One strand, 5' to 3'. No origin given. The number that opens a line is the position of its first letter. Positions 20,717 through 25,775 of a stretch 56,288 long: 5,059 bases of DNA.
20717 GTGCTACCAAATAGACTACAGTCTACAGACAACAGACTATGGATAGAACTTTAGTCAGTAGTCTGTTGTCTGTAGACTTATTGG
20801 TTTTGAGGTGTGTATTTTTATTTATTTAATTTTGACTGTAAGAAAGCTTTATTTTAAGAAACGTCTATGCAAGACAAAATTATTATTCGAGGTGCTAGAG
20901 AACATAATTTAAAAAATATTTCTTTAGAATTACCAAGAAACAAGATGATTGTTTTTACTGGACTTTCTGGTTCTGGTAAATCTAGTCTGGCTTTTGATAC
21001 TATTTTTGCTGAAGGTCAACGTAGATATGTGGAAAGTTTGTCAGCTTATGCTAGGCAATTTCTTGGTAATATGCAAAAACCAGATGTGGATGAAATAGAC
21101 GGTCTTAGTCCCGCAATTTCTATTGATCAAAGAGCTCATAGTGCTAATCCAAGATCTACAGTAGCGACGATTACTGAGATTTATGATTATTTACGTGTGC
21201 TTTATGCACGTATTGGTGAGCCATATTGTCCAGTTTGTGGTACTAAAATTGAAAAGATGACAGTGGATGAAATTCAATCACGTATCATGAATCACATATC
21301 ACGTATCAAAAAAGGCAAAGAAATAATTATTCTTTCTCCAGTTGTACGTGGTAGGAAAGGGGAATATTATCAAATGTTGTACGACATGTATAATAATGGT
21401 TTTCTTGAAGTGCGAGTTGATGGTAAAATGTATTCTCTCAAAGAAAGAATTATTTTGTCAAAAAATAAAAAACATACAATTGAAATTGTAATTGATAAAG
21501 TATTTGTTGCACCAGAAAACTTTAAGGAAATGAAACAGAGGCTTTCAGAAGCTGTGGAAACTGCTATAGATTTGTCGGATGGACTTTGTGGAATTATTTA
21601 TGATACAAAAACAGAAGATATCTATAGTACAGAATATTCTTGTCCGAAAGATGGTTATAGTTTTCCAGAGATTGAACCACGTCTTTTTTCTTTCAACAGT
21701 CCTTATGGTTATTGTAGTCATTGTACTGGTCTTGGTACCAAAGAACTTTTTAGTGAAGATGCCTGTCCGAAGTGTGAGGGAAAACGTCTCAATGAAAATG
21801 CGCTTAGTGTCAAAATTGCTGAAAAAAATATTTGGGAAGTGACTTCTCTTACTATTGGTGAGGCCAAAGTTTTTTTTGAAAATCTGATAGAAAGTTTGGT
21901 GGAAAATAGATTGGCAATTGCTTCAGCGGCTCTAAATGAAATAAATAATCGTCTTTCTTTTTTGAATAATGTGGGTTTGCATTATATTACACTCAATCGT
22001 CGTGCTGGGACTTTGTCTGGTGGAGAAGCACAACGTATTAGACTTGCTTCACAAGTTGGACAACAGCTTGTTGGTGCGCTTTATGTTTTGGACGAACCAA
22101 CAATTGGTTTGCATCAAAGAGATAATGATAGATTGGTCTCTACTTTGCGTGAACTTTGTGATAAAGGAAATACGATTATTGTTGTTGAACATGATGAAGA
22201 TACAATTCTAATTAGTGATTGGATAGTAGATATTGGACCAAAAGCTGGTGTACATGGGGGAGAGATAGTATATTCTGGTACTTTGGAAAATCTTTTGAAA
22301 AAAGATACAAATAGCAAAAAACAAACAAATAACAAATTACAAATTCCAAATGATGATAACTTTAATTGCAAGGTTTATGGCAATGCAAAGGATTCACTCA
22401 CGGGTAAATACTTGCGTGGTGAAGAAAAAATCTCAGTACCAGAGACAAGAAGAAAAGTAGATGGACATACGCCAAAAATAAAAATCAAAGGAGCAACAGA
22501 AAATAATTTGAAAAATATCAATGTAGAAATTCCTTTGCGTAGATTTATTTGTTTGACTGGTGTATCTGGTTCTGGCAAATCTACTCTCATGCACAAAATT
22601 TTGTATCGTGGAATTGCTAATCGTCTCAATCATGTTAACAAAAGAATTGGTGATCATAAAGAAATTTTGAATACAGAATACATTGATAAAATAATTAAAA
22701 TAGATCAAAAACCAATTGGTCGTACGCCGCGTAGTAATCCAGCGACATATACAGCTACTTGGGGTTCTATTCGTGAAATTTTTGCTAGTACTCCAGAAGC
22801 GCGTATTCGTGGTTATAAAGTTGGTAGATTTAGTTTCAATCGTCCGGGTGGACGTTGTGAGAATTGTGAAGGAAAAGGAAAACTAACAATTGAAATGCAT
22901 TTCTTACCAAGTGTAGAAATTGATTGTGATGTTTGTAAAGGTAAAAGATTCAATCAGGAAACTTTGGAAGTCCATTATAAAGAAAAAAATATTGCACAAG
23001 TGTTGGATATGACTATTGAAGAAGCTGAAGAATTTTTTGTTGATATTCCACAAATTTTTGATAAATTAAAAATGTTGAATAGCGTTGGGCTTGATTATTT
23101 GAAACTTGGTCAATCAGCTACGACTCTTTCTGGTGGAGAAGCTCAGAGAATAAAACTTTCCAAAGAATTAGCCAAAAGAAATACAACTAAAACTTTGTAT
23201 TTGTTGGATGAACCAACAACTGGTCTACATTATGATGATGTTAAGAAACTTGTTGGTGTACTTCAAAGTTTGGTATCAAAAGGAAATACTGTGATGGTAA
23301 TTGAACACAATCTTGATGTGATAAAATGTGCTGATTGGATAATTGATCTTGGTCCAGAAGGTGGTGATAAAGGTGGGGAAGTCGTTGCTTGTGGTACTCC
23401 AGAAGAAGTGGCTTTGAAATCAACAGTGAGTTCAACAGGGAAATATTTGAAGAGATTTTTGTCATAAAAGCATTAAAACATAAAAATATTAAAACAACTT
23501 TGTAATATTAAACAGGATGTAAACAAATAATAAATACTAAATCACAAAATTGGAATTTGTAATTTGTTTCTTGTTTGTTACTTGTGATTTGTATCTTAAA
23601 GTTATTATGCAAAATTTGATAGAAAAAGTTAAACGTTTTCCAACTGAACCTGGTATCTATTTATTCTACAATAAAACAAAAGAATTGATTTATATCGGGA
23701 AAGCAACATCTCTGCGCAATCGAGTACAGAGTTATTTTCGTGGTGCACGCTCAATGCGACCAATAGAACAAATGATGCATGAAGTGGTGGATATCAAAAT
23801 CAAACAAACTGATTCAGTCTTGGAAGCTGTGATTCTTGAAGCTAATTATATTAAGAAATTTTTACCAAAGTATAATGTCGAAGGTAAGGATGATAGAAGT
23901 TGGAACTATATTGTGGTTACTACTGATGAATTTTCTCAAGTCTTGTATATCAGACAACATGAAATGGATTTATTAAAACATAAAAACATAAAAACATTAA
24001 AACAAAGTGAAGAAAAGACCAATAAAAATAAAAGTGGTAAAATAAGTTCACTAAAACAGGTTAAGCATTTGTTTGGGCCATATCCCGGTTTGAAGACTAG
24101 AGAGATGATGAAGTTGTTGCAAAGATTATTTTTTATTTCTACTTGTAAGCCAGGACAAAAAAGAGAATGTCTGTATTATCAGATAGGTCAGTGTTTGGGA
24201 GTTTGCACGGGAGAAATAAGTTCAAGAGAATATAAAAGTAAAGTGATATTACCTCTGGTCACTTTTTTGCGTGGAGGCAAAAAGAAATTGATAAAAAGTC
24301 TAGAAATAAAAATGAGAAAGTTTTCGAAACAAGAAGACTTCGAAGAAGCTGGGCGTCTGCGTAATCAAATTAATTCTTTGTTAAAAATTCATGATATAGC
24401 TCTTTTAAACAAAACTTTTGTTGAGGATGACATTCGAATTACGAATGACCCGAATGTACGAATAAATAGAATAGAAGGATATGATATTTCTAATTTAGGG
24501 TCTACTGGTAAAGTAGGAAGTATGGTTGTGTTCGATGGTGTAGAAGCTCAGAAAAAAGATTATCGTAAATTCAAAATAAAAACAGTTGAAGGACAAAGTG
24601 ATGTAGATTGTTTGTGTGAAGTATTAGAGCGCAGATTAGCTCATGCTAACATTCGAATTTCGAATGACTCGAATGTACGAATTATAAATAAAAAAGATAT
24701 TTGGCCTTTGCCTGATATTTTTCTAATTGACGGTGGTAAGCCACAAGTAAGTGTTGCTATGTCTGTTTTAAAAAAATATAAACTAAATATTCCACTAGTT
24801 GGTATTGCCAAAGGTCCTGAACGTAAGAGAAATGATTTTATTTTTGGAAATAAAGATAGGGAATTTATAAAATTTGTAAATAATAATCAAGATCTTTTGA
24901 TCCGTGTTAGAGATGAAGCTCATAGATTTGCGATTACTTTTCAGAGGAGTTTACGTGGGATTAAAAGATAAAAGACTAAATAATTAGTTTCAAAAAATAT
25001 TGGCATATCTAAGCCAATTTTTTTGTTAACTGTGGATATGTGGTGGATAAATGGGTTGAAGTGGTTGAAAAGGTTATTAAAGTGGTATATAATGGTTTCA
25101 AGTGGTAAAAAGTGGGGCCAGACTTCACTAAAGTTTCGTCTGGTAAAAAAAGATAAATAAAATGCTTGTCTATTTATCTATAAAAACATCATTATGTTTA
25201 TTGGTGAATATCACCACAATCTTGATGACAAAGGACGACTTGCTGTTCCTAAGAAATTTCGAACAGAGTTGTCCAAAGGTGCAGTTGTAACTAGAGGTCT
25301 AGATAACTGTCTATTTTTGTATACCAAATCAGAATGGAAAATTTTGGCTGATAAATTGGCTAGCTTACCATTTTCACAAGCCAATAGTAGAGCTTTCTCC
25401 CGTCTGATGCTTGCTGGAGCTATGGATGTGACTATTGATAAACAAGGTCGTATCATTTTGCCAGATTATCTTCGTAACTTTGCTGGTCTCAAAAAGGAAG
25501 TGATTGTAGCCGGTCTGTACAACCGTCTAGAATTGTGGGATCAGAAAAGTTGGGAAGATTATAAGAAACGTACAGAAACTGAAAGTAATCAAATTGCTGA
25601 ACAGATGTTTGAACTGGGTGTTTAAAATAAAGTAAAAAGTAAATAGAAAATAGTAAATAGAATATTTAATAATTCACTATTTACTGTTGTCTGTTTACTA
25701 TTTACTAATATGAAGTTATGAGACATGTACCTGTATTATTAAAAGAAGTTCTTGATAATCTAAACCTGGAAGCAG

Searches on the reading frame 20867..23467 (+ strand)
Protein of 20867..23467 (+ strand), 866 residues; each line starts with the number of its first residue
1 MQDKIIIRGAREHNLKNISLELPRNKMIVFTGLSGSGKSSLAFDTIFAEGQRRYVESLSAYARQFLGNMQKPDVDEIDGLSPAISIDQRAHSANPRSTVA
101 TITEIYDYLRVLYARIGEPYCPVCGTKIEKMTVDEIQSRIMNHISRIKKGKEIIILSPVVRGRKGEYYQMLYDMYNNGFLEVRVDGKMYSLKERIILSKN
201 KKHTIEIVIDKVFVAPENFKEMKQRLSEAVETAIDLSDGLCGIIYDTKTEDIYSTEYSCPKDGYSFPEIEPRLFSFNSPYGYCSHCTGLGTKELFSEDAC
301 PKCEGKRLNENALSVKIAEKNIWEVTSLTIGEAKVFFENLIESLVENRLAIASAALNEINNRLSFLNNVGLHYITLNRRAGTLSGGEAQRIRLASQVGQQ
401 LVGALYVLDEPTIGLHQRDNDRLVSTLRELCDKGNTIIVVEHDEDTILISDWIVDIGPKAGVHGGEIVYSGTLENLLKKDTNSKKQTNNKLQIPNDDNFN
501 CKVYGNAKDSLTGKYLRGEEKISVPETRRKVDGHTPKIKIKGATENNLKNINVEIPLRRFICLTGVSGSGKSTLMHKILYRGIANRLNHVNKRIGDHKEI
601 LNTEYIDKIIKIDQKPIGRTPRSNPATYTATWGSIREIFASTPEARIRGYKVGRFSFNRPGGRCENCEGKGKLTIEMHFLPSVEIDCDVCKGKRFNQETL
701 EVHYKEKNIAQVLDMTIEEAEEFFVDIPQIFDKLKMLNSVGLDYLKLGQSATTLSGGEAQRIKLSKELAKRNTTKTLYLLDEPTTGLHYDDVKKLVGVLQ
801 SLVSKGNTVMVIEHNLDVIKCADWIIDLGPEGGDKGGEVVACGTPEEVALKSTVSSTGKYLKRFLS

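Call 107: search_protein_families(library=pfam, proteins=[window:20867-23467:+], max_evalue=0.00001)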
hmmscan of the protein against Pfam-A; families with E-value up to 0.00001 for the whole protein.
window:20867-23467:+ (866 aa): 6 families
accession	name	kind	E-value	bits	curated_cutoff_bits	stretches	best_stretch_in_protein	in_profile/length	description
PF17760.6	UvrA_inter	-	4.4e-29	101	23.3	1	138-244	4-106/109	UvrA interaction domain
PF00005.33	ABC_tran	-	6.8e-23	82.2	25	0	703-785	62-137/137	ABC transporter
PF02463.25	SMC_N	-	9.5e-12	45.2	40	0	677-826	124-209/220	RecF/RecN/SMC N terminal domain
PF13304.12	AAA_21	-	5.4e-08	33.7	27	0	763-809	247-293/304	AAA domain, putative AbiEii toxin, Type IV TA system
PF13555.12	AAA_29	-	2.9e-07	30.6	27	0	553-575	17-39/61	P-loop containing region of AAA domain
PF03193.22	RsgA_GTPase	-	4.7e-07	30.2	30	0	536-591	85-138/174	RsgA GTPase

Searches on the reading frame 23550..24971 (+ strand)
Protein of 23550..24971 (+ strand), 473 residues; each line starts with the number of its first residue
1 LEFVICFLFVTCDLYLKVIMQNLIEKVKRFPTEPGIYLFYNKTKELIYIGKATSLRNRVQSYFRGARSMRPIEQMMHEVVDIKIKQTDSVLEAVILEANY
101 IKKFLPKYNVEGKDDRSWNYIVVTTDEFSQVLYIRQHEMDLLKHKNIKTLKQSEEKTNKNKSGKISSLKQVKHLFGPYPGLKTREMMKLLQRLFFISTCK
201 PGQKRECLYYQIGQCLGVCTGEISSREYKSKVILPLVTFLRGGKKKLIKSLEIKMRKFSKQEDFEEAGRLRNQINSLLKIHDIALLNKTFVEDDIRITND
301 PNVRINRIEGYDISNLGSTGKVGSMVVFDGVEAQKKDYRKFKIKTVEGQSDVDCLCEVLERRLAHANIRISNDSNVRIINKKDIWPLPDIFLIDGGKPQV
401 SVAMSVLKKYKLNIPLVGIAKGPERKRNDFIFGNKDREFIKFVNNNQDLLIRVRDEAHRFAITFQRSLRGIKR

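Call 107: search_protein_families(library=pfam, proteins=[window:23550-24971:+], max_evalue=0.00001)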
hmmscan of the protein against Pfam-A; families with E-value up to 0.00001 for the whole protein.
window:23550-24971:+ (473 aa): 3 families
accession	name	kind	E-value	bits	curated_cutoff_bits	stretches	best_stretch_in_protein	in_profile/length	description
PF08459.17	UvrC_RNaseH_dom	-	2.3e-40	138.5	22.3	1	304-462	9-159/159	UvrC RNAse H endonuclease domain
PF02151.25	UVR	-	2.7e-10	40.1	21.5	1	245-278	1-34/36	UvrB/uvrC motif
PF01541.30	GIY-YIG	-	4.6e-10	40.1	22.6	1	34-109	2-78/78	GIY-YIG catalytic domain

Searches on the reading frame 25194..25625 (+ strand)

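Call 107: search_protein_families(library=pfam, proteins=[window:25194-25625:+], max_evalue=0.00001)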
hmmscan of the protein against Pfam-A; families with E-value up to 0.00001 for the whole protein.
window:25194-25625:+ (143 aa): 1 family
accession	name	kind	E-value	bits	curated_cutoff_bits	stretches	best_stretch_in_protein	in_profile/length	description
PF02381.23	MraZ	-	5.1e-44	148.6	23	2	72-139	1-69/72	MraZ protein, putative antitoxin-like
